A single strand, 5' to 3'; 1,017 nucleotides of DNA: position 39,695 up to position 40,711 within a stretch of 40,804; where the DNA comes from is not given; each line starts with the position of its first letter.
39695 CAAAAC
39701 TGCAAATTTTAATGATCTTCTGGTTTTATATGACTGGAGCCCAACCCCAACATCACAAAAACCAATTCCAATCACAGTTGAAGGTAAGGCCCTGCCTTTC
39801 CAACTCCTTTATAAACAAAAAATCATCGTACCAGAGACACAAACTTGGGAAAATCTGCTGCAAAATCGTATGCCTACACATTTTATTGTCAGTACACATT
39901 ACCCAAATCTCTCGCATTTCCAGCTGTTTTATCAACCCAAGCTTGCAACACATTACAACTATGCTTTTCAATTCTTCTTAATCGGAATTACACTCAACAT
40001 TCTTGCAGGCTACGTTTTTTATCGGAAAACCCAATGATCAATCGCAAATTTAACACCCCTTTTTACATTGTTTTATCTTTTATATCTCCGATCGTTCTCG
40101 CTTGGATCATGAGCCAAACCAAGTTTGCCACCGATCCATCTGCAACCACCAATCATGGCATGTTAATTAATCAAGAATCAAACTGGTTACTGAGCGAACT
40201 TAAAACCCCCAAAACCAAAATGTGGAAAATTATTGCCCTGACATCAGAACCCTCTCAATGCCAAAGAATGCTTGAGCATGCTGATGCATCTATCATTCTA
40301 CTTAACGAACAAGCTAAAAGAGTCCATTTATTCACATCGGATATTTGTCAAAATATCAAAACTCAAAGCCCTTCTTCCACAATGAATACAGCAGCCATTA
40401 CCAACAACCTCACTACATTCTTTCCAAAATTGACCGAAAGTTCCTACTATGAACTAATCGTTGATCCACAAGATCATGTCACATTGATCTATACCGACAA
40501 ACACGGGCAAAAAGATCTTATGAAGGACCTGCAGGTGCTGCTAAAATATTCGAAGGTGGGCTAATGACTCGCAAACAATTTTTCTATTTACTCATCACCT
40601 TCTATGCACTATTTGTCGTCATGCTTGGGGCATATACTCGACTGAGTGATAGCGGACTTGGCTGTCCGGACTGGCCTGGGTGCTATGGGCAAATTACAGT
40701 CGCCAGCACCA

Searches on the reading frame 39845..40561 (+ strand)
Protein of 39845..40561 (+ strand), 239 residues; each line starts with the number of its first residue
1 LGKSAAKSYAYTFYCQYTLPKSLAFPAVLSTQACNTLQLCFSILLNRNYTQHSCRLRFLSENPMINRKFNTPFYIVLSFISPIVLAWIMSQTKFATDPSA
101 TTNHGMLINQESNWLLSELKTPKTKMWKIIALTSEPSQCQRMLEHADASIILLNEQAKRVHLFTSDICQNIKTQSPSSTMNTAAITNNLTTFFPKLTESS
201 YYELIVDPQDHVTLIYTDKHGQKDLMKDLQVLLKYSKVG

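Call 74: search_protein_families(library=ncbifam, proteins=[window:39845-40561:+], max_evalue=0.001)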
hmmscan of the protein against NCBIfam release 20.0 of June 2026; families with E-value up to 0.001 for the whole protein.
window:39845-40561:+ (239 aa): 1 family
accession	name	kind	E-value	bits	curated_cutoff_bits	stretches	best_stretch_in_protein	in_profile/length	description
NF058629.1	PA0111_fam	equivalog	2.9e-10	40.3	230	1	75-239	11-180/180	PA_0111/PP_0108 family redox-active disulfide protein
